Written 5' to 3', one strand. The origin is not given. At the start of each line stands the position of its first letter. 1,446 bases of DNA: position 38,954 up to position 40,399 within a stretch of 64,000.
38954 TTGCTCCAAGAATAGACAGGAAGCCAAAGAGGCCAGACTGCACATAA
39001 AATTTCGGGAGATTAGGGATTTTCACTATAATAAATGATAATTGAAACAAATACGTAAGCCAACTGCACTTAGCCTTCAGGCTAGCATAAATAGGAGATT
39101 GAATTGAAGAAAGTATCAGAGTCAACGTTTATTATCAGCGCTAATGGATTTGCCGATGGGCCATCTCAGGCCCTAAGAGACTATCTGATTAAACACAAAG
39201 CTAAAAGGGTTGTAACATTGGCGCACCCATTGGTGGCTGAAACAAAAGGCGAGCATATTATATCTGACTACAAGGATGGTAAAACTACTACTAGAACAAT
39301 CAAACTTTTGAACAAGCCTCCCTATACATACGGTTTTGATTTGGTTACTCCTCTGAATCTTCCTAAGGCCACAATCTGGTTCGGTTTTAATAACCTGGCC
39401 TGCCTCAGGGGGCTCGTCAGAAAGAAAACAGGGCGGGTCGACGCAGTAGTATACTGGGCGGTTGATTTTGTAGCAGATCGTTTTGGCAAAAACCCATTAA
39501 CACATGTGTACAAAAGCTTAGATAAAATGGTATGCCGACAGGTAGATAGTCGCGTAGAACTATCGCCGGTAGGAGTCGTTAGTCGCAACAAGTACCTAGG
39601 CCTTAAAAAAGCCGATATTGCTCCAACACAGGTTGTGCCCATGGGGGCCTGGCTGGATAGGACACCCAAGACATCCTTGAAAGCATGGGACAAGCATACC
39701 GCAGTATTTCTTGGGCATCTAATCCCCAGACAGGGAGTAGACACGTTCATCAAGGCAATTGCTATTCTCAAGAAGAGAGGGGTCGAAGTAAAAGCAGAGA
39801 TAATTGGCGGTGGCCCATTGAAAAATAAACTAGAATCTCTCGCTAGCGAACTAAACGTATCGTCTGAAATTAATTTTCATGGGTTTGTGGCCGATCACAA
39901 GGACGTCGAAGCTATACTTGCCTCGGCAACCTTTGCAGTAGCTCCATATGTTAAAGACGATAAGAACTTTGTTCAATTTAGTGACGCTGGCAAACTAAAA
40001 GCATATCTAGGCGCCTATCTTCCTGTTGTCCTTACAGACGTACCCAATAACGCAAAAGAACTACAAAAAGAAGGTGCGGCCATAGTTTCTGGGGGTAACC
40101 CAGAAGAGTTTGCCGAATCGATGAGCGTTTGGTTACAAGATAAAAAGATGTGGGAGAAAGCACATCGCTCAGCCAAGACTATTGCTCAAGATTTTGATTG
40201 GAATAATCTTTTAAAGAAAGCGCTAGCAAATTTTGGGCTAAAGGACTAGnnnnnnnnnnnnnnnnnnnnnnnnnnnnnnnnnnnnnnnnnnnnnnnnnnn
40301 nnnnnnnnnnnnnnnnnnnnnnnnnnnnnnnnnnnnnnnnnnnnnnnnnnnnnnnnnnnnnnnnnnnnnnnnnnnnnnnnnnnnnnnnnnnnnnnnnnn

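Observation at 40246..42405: Probable 3,6-dideoxyhexose (colitose-type) branch: DegT-fold enzyme with His replacing the catalytic Lys next to an Fcl/ColC homologue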

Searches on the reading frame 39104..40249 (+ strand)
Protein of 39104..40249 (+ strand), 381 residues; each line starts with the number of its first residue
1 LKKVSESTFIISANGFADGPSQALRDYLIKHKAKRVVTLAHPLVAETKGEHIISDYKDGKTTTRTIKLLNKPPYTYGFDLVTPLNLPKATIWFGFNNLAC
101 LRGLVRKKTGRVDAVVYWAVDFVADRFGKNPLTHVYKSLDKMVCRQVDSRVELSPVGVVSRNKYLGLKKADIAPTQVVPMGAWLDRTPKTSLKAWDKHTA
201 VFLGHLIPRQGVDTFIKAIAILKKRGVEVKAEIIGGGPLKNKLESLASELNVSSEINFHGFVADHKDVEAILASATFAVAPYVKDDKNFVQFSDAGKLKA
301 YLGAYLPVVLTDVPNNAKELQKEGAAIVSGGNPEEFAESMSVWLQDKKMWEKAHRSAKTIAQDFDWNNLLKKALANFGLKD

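Call 10: search_protein_families(library=pfam, proteins=[window:39104-40249:+])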
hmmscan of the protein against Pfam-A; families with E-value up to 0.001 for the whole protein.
window:39104-40249:+ (381 aa): 2 families
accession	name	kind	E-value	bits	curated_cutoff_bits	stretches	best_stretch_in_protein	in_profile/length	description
PF13692.12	Glyco_trans_1_4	-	5e-20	72.6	27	1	198-346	2-142/142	Glycosyl transferases group 1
PF00534.26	Glycos_transf_1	-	5.3e-19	68.8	26.4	1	191-357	9-169/172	Glycosyl transferases group 1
